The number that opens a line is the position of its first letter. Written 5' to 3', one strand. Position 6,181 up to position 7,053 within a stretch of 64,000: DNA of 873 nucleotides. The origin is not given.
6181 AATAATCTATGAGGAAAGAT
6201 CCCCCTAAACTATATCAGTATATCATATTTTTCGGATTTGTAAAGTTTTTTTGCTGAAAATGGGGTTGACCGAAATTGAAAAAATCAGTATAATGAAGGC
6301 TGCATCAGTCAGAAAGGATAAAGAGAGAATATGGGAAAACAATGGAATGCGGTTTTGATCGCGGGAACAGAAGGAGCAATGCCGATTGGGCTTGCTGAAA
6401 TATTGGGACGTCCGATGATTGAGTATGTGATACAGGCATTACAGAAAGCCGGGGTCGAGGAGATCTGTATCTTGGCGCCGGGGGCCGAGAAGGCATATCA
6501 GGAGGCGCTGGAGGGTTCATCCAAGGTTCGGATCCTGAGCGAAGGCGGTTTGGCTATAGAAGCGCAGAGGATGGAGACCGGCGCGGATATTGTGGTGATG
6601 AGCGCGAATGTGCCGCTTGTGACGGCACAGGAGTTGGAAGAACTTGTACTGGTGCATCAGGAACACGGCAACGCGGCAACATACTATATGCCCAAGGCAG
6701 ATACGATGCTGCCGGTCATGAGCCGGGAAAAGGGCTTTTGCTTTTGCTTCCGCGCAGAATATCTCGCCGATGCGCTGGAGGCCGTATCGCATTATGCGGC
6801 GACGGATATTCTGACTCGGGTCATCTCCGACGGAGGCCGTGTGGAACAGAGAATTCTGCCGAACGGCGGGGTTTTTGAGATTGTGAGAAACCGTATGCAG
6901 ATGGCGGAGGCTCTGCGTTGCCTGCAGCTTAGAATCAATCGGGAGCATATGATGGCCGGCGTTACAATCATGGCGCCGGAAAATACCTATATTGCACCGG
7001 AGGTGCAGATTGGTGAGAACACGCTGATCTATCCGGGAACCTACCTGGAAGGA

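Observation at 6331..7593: GlmU homolog keeps a conserved acetyltransferase domain but has lost the uridyltransferase catalytic motifs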

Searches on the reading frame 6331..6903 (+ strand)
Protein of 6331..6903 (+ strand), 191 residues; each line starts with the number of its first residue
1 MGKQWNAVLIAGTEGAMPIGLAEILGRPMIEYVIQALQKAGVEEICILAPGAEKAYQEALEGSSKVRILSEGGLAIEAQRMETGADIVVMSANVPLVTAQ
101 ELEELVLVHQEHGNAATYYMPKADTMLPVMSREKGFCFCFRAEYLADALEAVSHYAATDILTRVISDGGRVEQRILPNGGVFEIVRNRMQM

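Call 26: find_related_loci(query=A3, collection=genome_contigs, flank=10000)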
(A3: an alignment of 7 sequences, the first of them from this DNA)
Query A3 (191 aa) in genome_contigs; peptide patterns used: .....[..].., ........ (x = any residue, [..] = any of these).
87 stretches matched a pattern; 6 encode a relative of the query (tblastn E <= 1e-3); 6 distinct loci.
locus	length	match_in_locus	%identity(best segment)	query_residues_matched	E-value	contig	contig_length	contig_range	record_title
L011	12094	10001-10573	95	1-191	4e-123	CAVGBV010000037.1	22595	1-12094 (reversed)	Alloprevotella sp. isolate G02620-L1_cleanbin_000013 genome assembly, contig: Spades_G02620-L1_contig_1072, whole genome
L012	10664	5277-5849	93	1-191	8e-120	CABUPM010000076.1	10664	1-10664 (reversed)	MAG TPA_asm: uncultured Clostridiales bacterium isolate MGYG-HGUT-04224 genome assembly, contig: GUT_GENOME260024_76, wh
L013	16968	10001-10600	51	1-191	8e-65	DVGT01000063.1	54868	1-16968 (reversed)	MAG TPA_asm: Candidatus Faecimorpha stercoravium isolate CHK195-9767 CHK195__C237347_L54868_ERR3414590, whole genome sho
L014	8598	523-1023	55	1-191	4e-63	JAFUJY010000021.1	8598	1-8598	MAG: Bacillota bacterium isolate RGIG4563 Roe_deer_Rectum-2__c33346, whole genome shotgun sequence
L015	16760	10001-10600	51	1-191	3e-63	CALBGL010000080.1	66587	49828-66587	MAG TPA_asm: uncultured Clostridia bacterium isolate ERR318680_bin.42_CONCOCT_v1.1_MAG genome assembly, contig: ERZ17645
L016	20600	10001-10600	52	1-191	4e-63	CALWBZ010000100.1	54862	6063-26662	MAG: uncultured Clostridia bacterium isolate E14__bin111 genome assembly, contig: E14__k127_2756247, whole genome shotgu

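Call 53: search_protein_representatives(alignment_id=A3)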
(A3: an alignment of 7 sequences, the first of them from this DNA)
Query: 7 sequences, 198 profile positions. Proteins with E-value up to 0.001 (for the whole library): 1192; up to 1e-10: 18; up to 1e-30: 2. The best 150 are listed.
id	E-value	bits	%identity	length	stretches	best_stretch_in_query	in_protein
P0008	2.0e-104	363.9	-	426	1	1-198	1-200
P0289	3.2e-47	177.2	-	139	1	10-125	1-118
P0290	3.1e-22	95.6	-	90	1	1-67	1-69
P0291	5.6e-13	65.4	-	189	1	4-125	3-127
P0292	2.9e-12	63.1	-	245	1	3-129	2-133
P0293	4.8e-12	62.4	-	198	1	7-128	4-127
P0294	6.0e-12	62.0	-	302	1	1-133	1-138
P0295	7.1e-12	61.8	-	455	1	10-125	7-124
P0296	1.2e-11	61.0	-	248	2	7-126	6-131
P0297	1.4e-11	60.9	-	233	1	7-129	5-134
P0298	1.6e-11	60.6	-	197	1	4-123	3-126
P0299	2.0e-11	60.3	-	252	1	7-125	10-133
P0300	2.3e-11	60.2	-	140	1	1-121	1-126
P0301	2.5e-11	60.0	-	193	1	3-124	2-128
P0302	2.8e-11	59.8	-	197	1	6-127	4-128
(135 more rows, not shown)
